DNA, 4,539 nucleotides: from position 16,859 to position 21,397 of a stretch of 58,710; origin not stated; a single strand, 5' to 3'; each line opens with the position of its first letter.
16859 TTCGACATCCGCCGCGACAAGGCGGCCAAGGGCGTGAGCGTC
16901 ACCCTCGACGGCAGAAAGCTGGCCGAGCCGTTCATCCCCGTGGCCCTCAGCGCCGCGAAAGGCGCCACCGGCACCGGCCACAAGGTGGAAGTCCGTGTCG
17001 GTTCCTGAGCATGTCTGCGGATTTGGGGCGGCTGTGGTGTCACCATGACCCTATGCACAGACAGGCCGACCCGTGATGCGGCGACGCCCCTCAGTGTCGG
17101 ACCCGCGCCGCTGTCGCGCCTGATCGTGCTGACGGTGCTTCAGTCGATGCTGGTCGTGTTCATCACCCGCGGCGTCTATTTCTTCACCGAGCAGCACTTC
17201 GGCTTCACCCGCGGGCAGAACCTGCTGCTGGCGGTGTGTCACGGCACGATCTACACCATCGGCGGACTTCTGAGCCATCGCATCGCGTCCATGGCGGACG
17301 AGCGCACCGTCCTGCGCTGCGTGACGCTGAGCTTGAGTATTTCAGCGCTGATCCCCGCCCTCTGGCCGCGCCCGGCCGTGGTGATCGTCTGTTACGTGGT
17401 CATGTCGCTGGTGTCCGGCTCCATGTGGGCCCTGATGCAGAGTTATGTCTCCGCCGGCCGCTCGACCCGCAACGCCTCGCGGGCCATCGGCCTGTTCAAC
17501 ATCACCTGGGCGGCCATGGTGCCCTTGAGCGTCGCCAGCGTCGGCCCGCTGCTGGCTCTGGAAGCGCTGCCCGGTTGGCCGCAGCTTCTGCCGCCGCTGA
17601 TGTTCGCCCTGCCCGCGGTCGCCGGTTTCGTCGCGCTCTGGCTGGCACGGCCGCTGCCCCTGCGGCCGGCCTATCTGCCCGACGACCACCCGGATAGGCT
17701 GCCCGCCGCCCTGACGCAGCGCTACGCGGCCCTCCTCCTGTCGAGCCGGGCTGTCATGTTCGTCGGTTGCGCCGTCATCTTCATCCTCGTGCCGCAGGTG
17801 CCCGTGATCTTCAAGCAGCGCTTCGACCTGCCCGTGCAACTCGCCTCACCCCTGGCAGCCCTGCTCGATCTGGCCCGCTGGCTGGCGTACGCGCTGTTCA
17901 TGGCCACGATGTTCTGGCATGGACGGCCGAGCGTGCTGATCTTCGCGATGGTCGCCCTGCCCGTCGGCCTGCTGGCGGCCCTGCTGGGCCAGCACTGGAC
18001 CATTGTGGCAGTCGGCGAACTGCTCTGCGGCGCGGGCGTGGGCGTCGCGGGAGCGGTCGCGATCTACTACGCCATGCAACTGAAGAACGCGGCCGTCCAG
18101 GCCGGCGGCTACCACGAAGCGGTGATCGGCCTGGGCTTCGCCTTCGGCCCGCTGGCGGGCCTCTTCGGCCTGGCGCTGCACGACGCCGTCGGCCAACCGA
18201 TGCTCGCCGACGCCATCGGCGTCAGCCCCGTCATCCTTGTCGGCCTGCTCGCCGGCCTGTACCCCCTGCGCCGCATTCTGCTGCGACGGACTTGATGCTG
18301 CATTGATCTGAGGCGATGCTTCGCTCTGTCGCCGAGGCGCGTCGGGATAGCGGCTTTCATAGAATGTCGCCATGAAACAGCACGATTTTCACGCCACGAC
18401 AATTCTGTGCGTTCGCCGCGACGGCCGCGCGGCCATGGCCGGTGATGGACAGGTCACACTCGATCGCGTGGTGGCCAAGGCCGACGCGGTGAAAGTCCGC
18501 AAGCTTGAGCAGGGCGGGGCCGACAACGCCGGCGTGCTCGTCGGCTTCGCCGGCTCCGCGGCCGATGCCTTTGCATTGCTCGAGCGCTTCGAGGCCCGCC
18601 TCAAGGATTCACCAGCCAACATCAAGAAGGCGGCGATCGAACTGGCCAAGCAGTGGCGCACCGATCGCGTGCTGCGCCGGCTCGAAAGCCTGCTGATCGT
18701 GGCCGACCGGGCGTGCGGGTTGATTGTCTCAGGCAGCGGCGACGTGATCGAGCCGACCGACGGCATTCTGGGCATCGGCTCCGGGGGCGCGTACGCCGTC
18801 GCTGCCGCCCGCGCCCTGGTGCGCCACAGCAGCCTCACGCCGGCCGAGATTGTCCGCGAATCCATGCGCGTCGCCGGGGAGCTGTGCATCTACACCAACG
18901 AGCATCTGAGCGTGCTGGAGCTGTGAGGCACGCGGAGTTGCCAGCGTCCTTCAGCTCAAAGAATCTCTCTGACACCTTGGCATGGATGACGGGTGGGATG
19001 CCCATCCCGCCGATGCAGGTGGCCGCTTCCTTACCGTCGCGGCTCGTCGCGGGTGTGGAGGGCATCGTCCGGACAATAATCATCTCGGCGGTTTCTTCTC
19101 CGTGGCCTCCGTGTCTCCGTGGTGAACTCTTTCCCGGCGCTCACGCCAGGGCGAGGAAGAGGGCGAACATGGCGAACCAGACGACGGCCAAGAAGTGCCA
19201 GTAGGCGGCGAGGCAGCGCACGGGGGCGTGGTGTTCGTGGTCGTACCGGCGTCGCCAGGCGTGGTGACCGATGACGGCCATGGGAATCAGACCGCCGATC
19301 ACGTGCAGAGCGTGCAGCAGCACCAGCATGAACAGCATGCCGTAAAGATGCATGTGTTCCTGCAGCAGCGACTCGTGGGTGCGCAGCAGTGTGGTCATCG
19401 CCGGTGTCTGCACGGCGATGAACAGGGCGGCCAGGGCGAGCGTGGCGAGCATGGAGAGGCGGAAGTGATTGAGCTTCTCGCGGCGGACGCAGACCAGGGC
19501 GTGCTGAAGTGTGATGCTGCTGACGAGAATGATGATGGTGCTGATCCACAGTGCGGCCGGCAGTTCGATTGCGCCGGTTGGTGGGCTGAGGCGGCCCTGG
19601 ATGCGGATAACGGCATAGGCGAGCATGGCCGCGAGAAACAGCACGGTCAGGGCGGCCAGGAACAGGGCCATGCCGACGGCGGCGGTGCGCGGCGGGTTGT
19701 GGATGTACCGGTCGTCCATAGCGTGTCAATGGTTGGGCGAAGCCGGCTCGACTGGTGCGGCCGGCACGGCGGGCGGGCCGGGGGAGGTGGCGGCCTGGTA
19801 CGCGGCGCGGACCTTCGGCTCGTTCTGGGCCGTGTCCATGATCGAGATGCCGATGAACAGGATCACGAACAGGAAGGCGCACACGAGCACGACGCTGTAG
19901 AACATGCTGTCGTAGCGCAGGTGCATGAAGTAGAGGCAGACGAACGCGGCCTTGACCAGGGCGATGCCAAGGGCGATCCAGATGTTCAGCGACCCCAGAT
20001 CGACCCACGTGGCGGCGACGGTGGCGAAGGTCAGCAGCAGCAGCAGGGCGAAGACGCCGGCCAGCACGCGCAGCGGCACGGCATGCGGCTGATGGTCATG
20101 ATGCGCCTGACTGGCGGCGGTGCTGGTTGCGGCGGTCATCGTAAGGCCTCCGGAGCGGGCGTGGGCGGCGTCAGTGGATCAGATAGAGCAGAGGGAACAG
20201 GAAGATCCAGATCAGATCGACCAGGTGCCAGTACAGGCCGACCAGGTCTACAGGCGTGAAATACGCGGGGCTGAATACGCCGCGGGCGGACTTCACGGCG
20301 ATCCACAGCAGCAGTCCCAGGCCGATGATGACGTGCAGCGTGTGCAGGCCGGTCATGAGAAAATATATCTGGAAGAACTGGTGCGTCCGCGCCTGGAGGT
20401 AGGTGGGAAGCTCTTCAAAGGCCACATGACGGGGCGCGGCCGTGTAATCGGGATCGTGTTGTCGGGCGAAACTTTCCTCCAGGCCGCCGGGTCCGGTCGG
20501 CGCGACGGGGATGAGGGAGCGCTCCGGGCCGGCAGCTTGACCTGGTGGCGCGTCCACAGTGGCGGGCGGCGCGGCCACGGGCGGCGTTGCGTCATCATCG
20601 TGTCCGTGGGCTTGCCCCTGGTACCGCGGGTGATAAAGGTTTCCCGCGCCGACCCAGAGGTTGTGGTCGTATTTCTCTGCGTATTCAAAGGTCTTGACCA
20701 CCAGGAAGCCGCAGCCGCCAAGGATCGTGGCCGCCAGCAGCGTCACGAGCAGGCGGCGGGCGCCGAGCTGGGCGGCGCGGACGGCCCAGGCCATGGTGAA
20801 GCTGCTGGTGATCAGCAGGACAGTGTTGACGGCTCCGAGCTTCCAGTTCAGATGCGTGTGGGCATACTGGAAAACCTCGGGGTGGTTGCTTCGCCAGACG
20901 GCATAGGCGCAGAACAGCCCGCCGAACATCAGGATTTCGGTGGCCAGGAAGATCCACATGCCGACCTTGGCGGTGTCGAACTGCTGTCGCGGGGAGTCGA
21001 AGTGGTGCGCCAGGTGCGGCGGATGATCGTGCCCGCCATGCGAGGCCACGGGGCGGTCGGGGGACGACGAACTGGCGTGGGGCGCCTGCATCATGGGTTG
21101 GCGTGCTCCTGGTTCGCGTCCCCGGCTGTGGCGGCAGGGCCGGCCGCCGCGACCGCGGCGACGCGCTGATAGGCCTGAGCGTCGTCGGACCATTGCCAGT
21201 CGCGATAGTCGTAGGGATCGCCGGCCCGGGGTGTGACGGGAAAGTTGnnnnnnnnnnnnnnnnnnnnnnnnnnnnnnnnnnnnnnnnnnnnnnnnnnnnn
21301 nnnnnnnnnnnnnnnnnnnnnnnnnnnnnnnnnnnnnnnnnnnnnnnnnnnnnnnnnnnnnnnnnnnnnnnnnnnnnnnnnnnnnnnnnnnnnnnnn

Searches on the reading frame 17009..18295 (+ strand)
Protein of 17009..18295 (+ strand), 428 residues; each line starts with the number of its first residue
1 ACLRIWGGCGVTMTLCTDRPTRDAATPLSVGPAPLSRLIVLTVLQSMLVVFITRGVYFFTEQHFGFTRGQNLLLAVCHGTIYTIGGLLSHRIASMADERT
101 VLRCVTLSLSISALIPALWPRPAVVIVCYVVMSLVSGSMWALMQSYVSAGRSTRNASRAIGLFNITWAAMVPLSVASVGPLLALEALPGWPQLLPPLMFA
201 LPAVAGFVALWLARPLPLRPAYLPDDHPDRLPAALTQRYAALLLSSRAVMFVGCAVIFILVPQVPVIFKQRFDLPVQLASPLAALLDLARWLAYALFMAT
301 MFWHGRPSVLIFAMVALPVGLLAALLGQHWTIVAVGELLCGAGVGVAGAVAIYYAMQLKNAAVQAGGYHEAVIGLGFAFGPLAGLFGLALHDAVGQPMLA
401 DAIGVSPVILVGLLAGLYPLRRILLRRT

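Call 9: search_protein_families(library=pfam, proteins=[window:17009-18295:+], max_evalue=0.001)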
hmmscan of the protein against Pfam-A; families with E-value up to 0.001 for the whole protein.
window:17009-18295:+ (428 aa): 1 family
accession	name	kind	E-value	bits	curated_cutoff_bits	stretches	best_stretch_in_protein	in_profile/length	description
PF07690.21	MFS_1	-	5.5e-12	45.7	33.4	1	42-381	4-347/347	Major Facilitator Superfamily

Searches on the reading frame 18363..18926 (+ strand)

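Call 9: search_protein_families(library=pfam, proteins=[window:18363-18926:+], max_evalue=0.001)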
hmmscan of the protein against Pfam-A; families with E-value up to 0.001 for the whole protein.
window:18363-18926:+ (187 aa): 2 families
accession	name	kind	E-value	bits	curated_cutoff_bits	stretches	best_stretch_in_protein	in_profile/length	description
PF00227.31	Proteasome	-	1.6e-12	47.9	22.4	1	10-184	3-186/189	Proteasome subunit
PF00288.32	GHMP_kinases_N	-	0.00028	21.5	22.3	0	137-174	31-70/87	GHMP kinases N terminal domain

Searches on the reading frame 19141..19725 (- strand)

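Call 6: search_protein_families(library=pfam, proteins=[window:19141-19725:-], max_evalue=0.001)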
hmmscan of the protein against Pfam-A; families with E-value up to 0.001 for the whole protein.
window:19141-19725:- (194 aa): 1 family
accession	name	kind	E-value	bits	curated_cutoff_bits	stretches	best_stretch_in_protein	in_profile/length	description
PF00510.24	COX3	-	6.7e-11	43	23.8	1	17-188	78-251/258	Cytochrome c oxidase subunit III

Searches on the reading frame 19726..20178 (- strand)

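Call 6: search_protein_families(library=pfam, proteins=[window:19726-20178:-], max_evalue=0.001)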
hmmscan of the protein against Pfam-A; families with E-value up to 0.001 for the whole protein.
window:19726-20178:- (150 aa): 2 families
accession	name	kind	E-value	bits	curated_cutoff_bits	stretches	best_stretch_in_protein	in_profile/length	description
PF03626.19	COX4_pro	-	7.3e-14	52.4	28.9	1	42-109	3-71/72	Prokaryotic Cytochrome C oxidase subunit IV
PF11833.13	CPP1-like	-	5.5e-05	23.3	28.4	1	30-125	89-173/196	Protein CHAPERONE-LIKE PROTEIN OF POR1-like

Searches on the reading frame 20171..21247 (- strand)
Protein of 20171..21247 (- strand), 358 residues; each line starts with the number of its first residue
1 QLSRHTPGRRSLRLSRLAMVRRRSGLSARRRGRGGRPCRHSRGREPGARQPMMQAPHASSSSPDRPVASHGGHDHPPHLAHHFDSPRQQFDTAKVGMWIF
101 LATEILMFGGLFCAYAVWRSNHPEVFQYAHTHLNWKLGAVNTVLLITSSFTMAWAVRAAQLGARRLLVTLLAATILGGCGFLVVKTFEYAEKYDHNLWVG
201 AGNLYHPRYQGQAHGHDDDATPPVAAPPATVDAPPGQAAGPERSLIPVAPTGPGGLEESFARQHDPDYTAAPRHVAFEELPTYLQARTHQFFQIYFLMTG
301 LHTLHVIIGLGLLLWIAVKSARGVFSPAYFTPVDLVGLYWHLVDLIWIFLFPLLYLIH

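Call 6: search_protein_families(library=pfam, proteins=[window:20171-21247:-], max_evalue=0.001)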
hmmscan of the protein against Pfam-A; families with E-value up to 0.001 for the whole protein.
window:20171-21247:- (358 aa): 1 family
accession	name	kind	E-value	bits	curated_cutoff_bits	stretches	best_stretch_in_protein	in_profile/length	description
PF00510.24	COX3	-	4.5e-13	50.1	23.8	2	292-356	191-255/258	Cytochrome c oxidase subunit III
